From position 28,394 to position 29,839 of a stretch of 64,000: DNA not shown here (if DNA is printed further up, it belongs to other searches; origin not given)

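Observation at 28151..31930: Three tandem AstE/AspA-family (DoeB-type) zinc deacylase paralogs plus a small cupin, divergent from the EctC-like array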

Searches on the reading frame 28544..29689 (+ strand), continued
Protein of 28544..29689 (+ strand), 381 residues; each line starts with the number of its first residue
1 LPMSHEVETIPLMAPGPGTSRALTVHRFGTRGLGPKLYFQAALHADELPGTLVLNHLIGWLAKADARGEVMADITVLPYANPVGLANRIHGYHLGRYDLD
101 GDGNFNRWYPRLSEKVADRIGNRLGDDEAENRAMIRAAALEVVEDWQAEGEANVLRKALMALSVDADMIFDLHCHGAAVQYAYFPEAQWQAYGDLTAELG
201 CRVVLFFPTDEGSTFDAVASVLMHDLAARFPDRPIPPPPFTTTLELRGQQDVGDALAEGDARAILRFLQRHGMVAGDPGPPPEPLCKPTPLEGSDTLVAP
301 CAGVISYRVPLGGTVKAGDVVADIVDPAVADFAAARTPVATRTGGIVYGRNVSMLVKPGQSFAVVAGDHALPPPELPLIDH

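Call 21: find_encoding_contigs(protein=P0016, flank=10000, max_places=2)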
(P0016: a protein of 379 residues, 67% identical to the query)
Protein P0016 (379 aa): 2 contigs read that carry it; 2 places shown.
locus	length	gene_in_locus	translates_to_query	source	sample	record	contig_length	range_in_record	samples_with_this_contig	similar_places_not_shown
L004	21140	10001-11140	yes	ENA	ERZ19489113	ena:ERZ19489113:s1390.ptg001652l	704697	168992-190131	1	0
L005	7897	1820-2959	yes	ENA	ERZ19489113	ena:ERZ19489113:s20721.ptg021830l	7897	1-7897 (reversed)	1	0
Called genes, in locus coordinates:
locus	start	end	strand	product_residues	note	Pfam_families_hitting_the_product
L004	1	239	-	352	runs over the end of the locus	PF14226:DIOX_N, PF03171:2OG-FeII_Oxy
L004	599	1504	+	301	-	-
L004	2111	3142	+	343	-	PF13191:AAA_16 (faint), PF00005:ABC_tran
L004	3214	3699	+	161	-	-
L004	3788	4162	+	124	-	PF06296:RelE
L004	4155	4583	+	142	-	-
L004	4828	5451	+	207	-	-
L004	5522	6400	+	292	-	PF00892:EamA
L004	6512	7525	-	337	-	PF22636:FlK, PF01323:DSBA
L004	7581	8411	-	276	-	PF06339:Ectoine_synth, PF07883:Cupin_2 (weak), PF02311:AraC_binding (faint), PF06339:Ectoine_synth, PF07883:Cupin_2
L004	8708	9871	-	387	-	PF00355:Rieske, PF00848:Ring_hydroxyl_A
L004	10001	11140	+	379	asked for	PF24827:AstE_AspA_cat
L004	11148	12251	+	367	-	PF24827:AstE_AspA_cat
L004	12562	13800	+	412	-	PF13173:AAA_14, PF13635:DUF4143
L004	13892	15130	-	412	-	PF00266:Aminotran_5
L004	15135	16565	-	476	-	PF00282:Pyridoxal_deC, PF00155:Aminotran_1_2 (weak), PF01212:Beta_elim_lyase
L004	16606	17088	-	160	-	PF05014:Nuc_deoxyrib_tr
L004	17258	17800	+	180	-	PF02627:CMD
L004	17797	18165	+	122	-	PF10067:DUF2306 (weak)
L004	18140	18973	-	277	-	PF04248:NTP_transf_9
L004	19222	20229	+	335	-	PF00491:Arginase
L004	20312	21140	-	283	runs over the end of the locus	PF01557:FAA_hydrolase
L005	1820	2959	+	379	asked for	PF24827:AstE_AspA_cat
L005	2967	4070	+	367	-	PF24827:AstE_AspA_cat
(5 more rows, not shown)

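Call 22: find_encoding_contigs(protein=P0002, flank=10000, max_places=2)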
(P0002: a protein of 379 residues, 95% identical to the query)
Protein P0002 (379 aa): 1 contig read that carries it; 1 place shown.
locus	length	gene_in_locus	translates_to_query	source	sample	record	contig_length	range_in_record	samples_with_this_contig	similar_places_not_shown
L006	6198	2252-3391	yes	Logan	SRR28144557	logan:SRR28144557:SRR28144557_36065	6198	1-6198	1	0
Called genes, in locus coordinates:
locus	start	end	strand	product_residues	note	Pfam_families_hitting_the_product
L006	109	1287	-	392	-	PF01571:GCV_T, PF08669:GCV_T_C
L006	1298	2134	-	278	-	PF06339:Ectoine_synth, PF07883:Cupin_2 (faint), PF06339:Ectoine_synth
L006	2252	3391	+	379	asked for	PF24827:AstE_AspA_cat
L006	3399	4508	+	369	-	PF24827:AstE_AspA_cat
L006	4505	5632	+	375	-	PF24827:AstE_AspA_cat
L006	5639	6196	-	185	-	?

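Call 24: find_related_loci(query=A2, collection=genome_contigs, flank=10000)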
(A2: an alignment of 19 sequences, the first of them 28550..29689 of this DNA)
Query A2 (379 aa) in genome_contigs; peptide patterns used: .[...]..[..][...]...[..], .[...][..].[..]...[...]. (x = any residue, [..] = any of these).
599 stretches matched a pattern (row limit reached: there are more); 587 encode a relative of the query (tblastn E <= 1e-3); the best 80 are kept; 80 distinct loci.
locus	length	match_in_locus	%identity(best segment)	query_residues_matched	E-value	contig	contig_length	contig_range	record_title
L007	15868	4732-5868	89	1-379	0e+0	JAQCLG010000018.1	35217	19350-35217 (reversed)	MAG: Proteobacteria bacterium isolate casp40-mb.99 NODE_2812_length_35217_cov_0.091150, whole genome shotgun sequence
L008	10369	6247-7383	69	1-379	5e-174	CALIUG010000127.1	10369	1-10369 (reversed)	MAG: uncultured Alphaproteobacteria bacterium isolate S1_Bin_Bin_233_1 genome assembly, contig: c_000001328899, whole ge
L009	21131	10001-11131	69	3-379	6e-166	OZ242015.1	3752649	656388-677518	MAG: Alphaproteobacteria bacterium isolate 50360e3c-73a9-49b7-927d-5f9a8779493f genome assembly, chromosome: 1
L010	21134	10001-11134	62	1-378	7e-151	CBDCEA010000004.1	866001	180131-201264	MAG: Alphaproteobacteria bacterium isolate acfa3c97-71bc-419c-b48f-b1c48e78630c genome assembly, contig: contig_4, whole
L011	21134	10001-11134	59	1-378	3e-147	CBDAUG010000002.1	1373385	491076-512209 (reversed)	MAG: Alphaproteobacteria bacterium isolate 85bc8abf-2a0b-40a6-bf12-b11200afe27e genome assembly, contig: contig_2, whole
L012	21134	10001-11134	60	1-378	5e-146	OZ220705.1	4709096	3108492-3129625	MAG: Alphaproteobacteria bacterium isolate 2b4cf96f-57fc-4783-9a40-8293addbc307 genome assembly, chromosome: 1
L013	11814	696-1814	49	5-378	1e-110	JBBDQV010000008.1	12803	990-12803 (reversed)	MAG: Alphaproteobacteria bacterium isolate LejiaC_69_14 Lejia_C_11331_length_12803_cov_9, whole genome shotgun sequence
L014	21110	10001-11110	46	1-370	3e-96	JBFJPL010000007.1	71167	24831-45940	MAG: Kiloniellales bacterium isolate Mix_sand18.2022.04.D.56 k141_897700_length_71167_cov_24.5403, whole genome shotgun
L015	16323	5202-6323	43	1-373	7e-95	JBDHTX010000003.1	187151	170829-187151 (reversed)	MAG: Dongiaceae bacterium isolate AS-MICRO-OLR.196 NODE_147_length_187151_cov_24.018329, whole genome shotgun sequence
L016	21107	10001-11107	44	1-369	3e-94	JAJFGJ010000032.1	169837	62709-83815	MAG: Kiloniellaceae bacterium isolate OFTM138 OFTM138_31, whole genome shotgun sequence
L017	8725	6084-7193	48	1-370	7e-94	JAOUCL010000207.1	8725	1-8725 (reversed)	MAG: Rhodospirillales bacterium isolate 24_Oct_SF_Bin19 24_Oct_SF_Bin19_scaffold_2057_c1, whole genome shotgun sequence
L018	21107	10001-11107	47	1-370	1e-93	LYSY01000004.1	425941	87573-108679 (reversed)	MAG: Rhodospirillales bacterium BBD 1991-14 Richardson_scaffold_12, whole genome shotgun sequence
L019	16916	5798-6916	47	1-370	6e-93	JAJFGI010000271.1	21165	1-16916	MAG: Kiloniellaceae bacterium isolate OFTM104 OFTM104_270, whole genome shotgun sequence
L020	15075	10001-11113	44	1-370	3e-92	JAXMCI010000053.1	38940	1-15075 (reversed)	MAG: Dongiaceae bacterium isolate STL-PRO6 C1.220.fa-53, whole genome shotgun sequence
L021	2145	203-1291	46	3-365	4e-96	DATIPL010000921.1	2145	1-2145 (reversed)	MAG TPA_asm: Gammaproteobacteria bacterium isolate SMAG_U15849 k141_106135, whole genome shotgun sequence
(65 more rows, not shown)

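Call 31: search_protein_families(library=ncbifam, proteins=[L003:2723-3910:-, L003:10850-12274:-], max_evalue=0.00001)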
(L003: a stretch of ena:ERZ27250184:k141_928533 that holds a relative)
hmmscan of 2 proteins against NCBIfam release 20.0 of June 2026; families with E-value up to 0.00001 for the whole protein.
L003:2723-3910:- (395 aa): 5 families
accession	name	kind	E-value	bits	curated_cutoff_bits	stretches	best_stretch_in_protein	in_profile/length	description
NF058607.1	GlBtMonoOxGbcA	equivalog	1.6e-35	122.4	670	1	27-224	32-228/420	glycine betaine monooxygenase oxygenase subunit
TIGR03228.1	anthran_1_2_A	equivalog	3.1e-26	92.1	671.9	1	32-220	20-215/438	anthranilate 1,2-dioxygenase large subunit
TIGR03229.1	benzo_1_2_benA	equivalog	2.4e-23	82.7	780.95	1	31-220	19-217/433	benzoate 1,2-dioxygenase large subunit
NF042946.1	3PPDioc_HcaE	equivalog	2.5e-23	82.8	830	1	29-219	17-215/450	3-phenylpropionate/cinnamic acid dioxygenase subunit alpha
NF041684.1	ant_diox_AndAc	equivalog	1.7e-22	79.6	750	1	26-218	21-222/418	anthranilate 1,2-dioxygenase large subunit AndAc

L003:10850-12274:- (474 aa): 7 families
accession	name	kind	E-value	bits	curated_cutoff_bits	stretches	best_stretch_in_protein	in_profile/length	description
NF052646.1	DABADecarRhbB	equivalog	5.4e-63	213.2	900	1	21-459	37-472/491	L-2,4-diaminobutyrate decarboxylase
TIGR03799.1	NOD_PanD_pyr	equivalog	1.1e-42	146.2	606.1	1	170-408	208-441/522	pyridoxal-dependent aspartate 1-decarboxylase PanP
TIGR03812.1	tyr_de_CO2_Arch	equivalog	3.7e-24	85.3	299.4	1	119-403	56-325/375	tyrosine decarboxylase MfnA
NF002748.0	PRK02769.1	equivalog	7.2e-19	67.7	305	1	138-311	82-249/382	histidine decarboxylase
TIGR03811.1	tyr_de_CO2_Ent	equivalog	5e-12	45.1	905.3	1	178-270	228-326/608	tyrosine decarboxylase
TIGR01788.1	Glu-decarb-GAD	equivalog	9.2e-09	34.5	380.4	1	228-407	187-367/431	glutamate decarboxylase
TIGR03402.1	FeS_nifS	equivalog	8.1e-06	24.8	530.75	0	127-264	47-173/379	cysteine desulfurase NifS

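Call 58: search_solved_structures(query=A2, max_evalue=0.001)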
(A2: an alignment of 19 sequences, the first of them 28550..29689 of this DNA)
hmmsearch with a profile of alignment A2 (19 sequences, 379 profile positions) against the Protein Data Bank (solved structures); distinct sequences matched with E-value up to 0.001: 9.
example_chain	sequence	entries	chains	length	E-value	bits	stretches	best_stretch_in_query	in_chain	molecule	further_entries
8ein_A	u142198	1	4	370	4.4e-110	371.3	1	5-373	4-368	Succinylglutamate desuccinylase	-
8eip_A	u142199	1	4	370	6.1e-109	367.6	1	5-373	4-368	Succinylglutamate desuccinylase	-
3fmc_A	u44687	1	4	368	4.1e-38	134.5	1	14-317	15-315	Putative succinylglutamate desuccinylase / aspartoacylase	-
3lwu_A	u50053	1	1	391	5.9e-35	124.1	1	26-338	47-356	Succinylglutamate desuccinylase/aspartoacylase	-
2qj8_A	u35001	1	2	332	1.2e-10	44.1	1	269-363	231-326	Mlr6093 protein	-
3na6_A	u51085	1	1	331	1.2e-07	34.2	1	209-363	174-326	Succinylglutamate desuccinylase/aspartoacylase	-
6twm_A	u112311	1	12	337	5.1e-05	25.5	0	164-363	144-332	N-acetyl-L-2,4-diaminobutyric acid deacetylase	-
6twl_A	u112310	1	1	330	5.5e-05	25.4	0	164-363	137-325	N-acetyl-L-2,4-diaminobutyric acid deacetylase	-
3cdx_A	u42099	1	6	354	7e-05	25.1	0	243-364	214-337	Succinylglutamatedesuccinylase/aspartoacylase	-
